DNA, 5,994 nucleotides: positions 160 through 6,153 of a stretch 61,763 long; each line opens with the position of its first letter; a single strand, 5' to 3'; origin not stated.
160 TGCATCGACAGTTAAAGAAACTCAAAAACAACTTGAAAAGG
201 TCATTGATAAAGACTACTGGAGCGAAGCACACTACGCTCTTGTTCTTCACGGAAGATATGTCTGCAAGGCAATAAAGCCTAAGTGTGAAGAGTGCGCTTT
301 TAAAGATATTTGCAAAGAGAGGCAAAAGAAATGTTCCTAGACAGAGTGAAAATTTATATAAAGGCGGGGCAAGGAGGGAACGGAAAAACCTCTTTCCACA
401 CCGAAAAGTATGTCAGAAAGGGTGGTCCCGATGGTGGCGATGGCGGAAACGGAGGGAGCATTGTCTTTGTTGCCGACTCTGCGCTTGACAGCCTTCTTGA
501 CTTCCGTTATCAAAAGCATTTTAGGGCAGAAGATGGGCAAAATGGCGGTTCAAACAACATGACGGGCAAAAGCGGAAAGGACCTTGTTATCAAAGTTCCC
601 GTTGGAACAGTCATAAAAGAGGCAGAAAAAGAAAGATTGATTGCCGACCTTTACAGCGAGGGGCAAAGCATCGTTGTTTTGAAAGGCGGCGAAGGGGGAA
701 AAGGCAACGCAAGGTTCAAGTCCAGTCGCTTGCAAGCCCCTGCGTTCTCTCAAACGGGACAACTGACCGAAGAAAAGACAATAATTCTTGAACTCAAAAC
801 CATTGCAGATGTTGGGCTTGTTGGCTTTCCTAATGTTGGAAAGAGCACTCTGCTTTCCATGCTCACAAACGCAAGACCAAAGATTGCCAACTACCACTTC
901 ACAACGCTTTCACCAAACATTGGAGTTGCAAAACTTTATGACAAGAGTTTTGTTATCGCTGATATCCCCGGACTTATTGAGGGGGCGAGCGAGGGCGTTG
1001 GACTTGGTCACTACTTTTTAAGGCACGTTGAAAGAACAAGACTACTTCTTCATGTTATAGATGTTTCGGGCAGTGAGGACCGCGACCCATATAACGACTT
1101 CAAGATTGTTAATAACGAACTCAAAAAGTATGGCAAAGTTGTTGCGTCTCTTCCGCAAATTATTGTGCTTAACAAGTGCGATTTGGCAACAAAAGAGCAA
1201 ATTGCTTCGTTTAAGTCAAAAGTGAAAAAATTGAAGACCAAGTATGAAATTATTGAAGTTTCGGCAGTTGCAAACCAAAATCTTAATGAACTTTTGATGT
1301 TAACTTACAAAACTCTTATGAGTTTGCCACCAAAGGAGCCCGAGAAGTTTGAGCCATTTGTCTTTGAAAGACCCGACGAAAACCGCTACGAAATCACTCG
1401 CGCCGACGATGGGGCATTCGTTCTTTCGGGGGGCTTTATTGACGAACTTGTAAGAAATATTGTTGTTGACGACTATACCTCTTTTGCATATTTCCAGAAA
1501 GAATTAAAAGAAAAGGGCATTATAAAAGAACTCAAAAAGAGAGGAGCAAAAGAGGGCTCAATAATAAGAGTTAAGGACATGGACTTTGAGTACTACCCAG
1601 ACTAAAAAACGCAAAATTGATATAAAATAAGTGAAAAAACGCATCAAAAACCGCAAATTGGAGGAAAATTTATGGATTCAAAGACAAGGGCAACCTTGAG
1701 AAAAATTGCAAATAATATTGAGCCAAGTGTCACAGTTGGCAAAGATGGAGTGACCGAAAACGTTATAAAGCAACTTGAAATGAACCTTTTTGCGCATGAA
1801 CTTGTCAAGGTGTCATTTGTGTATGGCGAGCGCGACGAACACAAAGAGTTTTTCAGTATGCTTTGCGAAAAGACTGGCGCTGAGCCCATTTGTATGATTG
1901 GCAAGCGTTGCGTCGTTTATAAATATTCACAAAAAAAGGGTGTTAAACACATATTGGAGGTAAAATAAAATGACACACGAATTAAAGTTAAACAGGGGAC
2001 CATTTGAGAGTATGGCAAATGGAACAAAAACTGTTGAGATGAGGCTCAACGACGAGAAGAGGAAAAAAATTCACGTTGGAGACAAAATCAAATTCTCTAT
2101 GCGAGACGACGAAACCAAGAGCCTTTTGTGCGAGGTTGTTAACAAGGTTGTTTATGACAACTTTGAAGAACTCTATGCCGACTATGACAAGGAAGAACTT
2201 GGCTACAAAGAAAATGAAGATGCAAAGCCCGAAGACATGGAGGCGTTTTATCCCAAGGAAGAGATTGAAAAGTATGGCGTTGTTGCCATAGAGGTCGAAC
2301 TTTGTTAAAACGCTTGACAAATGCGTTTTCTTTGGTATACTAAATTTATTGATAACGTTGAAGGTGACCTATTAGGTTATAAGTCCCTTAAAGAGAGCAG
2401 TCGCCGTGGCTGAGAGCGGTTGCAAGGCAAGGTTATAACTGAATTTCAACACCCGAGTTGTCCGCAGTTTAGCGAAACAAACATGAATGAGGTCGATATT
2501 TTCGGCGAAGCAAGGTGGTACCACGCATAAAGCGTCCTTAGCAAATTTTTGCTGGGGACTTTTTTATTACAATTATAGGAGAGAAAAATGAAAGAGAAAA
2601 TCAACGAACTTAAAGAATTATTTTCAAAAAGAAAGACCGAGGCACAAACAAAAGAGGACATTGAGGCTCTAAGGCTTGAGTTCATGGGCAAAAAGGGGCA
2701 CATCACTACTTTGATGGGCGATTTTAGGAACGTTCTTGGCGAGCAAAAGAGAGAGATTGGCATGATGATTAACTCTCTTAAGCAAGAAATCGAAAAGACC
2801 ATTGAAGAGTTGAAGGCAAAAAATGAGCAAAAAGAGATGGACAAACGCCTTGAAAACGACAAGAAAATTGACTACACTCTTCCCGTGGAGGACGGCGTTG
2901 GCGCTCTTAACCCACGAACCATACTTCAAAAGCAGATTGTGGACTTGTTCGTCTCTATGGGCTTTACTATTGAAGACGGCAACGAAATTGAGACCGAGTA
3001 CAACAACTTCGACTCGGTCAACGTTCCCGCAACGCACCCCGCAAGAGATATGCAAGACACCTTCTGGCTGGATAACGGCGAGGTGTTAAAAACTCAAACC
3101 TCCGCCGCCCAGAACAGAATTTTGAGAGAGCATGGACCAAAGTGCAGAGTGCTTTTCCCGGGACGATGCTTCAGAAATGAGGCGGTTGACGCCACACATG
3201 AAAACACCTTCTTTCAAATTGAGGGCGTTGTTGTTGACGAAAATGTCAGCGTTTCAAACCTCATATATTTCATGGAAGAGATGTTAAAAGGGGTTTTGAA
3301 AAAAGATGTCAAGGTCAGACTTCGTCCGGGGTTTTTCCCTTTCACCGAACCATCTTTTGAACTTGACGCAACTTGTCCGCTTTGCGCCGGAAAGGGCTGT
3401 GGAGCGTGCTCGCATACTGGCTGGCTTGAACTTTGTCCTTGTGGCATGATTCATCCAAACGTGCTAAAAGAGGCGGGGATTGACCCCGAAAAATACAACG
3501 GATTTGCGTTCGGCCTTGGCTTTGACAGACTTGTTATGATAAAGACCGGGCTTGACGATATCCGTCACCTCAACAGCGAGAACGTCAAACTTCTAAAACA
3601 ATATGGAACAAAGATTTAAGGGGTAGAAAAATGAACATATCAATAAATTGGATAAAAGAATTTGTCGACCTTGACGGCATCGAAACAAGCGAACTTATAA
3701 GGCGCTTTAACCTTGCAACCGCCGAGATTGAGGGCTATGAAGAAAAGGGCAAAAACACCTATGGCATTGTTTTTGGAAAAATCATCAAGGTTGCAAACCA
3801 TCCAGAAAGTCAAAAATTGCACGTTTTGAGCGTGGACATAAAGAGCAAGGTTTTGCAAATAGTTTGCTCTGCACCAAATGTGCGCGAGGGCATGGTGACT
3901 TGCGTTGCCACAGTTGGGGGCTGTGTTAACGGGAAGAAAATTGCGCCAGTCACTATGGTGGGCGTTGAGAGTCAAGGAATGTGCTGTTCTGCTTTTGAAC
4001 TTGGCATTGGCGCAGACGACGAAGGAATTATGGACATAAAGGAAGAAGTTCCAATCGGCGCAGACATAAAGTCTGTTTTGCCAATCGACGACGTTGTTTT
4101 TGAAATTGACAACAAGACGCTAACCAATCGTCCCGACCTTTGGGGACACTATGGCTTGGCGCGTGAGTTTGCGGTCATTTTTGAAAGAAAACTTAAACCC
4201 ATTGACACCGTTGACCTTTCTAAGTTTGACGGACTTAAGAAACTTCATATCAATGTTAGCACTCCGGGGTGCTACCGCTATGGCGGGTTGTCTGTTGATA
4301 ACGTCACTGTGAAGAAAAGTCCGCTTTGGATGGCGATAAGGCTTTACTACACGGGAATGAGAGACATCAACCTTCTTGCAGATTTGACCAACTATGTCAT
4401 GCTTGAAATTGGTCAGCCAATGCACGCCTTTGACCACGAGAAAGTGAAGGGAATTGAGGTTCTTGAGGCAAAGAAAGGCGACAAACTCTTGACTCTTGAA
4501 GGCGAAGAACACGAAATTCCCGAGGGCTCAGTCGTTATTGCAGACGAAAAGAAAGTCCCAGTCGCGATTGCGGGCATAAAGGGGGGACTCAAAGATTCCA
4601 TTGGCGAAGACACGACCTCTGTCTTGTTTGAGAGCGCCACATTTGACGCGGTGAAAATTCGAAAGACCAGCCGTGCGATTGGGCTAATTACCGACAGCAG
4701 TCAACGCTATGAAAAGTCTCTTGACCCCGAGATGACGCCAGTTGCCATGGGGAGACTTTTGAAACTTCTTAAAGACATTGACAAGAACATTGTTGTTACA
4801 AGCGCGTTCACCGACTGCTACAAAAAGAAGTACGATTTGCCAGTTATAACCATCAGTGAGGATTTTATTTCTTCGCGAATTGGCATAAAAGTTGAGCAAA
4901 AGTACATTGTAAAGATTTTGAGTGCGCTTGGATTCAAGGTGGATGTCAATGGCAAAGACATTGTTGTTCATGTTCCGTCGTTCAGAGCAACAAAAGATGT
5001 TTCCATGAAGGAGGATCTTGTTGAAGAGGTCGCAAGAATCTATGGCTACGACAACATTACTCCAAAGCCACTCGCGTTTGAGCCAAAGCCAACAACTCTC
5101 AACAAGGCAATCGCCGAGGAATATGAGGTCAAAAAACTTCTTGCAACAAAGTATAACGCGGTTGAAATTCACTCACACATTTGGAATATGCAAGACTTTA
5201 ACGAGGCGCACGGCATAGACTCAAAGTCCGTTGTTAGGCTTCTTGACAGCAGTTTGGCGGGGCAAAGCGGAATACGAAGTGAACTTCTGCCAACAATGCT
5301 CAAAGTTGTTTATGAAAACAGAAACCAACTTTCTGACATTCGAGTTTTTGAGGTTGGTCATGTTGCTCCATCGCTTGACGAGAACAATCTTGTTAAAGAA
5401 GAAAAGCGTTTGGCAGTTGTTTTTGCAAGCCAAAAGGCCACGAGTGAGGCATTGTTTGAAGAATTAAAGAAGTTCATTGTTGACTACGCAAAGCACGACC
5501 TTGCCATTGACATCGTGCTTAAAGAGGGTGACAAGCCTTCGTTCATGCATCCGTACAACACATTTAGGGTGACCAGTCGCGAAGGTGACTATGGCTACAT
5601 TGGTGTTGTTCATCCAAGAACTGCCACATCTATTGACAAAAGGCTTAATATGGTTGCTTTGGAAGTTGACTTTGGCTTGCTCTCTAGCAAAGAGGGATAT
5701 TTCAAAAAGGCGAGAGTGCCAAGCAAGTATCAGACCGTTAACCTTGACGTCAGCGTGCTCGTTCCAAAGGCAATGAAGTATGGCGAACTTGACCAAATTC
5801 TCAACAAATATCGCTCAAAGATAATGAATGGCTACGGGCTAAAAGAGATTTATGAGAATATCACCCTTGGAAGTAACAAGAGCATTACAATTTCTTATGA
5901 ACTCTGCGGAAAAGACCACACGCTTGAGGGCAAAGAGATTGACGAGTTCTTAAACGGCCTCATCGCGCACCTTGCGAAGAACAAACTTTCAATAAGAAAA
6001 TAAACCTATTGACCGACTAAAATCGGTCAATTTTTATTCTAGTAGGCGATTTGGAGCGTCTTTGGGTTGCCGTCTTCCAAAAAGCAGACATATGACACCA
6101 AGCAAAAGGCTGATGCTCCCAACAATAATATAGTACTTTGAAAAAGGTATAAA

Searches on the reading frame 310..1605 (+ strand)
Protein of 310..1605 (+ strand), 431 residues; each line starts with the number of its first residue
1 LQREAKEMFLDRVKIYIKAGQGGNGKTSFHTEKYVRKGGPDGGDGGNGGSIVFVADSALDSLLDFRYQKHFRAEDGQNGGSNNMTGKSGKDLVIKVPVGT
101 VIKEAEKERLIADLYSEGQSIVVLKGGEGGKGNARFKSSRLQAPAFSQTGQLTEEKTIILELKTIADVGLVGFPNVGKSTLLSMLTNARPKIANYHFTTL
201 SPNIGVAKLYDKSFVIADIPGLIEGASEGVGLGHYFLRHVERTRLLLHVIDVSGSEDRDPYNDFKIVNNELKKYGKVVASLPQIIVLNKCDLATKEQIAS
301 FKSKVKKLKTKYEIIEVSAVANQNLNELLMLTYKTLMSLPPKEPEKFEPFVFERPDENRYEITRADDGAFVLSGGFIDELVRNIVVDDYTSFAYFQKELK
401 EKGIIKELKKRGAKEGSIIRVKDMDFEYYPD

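Call 18: search_protein_families(library=pfam, proteins=[window:310-1605:+], max_evalue=0.001)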
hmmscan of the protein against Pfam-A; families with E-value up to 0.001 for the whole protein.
window:310-1605:+ (431 aa): 11 families
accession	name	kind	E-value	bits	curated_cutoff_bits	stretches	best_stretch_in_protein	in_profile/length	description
PF01018.28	GTP1_OBG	-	1.6e-60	203.7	27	1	11-164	2-155/155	GTP1/OBG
PF01926.29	MMR_HSR1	-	1.3e-26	93.4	21.9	1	167-289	1-113/113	50S ribosome-binding GTPase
PF09269.16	DUF1967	-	1.5e-18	67.1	27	1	360-428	1-70/70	Domain of unknown function (DUF1967)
PF02421.24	FeoB_N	-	3.6e-14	53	27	1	168-329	3-153/156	Ferrous iron transport protein B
PF00071.28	Ras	-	4.2e-06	26.9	21.6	1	257-335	83-159/162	Ras family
PF03193.22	RsgA_GTPase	-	4.5e-05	23.8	30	0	281-330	54-102/174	RsgA GTPase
PF00009.33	GTP_EFTU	-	9.5e-05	22.5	26.5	0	281-334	122-184/188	Elongation factor Tu GTP binding domain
PF00025.27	Arf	-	9.6e-05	22.4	22.3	1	170-329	19-167/174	ADP-ribosylation factor family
PF16897.10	MMR_HSR1_Xtn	-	0.00019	21.8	35.2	1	281-336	56-104/106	C-terminal region of MMR_HSR1 domain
PF02492.25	cobW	-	0.00045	20.3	20.7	0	245-315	117-179/180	CobW/HypB/UreG, nucleotide-binding domain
PF03029.23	ATP_bind_1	-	0.00084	19.6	27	0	211-336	90-214/240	Conserved hypothetical ATP binding protein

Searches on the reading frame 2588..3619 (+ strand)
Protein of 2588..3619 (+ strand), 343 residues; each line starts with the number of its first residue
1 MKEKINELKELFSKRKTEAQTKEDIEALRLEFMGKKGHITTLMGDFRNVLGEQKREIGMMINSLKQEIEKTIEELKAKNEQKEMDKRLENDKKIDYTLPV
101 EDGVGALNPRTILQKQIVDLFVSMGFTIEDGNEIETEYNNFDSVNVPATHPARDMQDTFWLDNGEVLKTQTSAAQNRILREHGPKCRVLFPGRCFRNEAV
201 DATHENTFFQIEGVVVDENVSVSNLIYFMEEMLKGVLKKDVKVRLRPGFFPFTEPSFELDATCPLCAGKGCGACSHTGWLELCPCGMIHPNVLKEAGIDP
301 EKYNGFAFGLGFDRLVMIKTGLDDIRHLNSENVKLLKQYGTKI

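Call 18: search_protein_families(library=pfam, proteins=[window:2588-3619:+], max_evalue=0.001)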
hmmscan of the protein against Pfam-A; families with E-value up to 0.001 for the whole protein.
window:2588-3619:+ (343 aa): 3 families
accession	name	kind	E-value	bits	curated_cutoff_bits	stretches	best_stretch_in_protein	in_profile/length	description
PF01409.25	tRNA-synt_2d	-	2.6e-83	279.7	19.8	1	95-339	3-246/246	tRNA synthetases class II core domain (F)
PF02912.23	Phe_tRNA-synt_N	-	5.5e-18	65.1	22.3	1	21-88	2-69/69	Aminoacyl tRNA synthetase class II, N-terminal domain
PF00152.25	tRNA-synt_2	-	3.4e-06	26.8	25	0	192-240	98-144/308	tRNA synthetases class II (D, K and N)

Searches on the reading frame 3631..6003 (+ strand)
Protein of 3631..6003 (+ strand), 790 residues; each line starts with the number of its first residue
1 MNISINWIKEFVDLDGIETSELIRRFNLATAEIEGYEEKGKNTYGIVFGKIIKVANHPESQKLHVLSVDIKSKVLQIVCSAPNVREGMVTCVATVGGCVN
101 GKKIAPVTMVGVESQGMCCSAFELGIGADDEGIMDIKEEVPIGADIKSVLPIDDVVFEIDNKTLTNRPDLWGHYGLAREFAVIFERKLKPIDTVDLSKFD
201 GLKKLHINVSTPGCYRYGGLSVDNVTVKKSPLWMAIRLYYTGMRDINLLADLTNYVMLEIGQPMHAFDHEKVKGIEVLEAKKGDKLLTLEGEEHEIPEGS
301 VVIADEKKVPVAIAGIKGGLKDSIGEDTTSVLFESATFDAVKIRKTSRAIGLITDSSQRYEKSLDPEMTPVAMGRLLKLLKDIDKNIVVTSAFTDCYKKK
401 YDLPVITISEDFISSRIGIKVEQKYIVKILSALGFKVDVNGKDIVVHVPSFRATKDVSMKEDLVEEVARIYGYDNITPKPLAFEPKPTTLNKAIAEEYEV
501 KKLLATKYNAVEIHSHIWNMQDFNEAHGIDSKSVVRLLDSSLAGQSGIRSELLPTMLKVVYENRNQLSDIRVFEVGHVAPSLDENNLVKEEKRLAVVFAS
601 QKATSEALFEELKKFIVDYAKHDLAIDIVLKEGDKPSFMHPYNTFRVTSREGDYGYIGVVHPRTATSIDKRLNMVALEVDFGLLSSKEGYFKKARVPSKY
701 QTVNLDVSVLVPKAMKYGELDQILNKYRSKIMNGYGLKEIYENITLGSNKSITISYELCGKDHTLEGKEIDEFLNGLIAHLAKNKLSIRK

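Call 18: search_protein_families(library=pfam, proteins=[window:3631-6003:+], max_evalue=0.001)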
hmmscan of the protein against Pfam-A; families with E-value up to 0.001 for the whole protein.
window:3631-6003:+ (790 aa): 5 families
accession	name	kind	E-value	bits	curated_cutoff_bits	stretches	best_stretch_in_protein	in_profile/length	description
PF03483.22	B3_4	-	9.4e-54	182.1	29.3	1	214-383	2-172/174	B3/4 domain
PF17759.6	tRNA_synthFbeta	-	1.9e-20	73.7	22.4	1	529-681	55-214/214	Phenylalanyl tRNA synthetase beta chain CLM domain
PF03484.21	B5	-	1.1e-18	67.7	28.6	1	406-473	1-67/67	tRNA synthetase B5 domain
PF01588.26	tRNA_bind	-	4.5e-18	65.6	27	1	46-144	1-95/96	Putative tRNA binding domain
PF03147.19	FDX-ACB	-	1.2e-11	45.3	31.1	1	698-784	1-88/94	Ferredoxin-fold anticodon binding domain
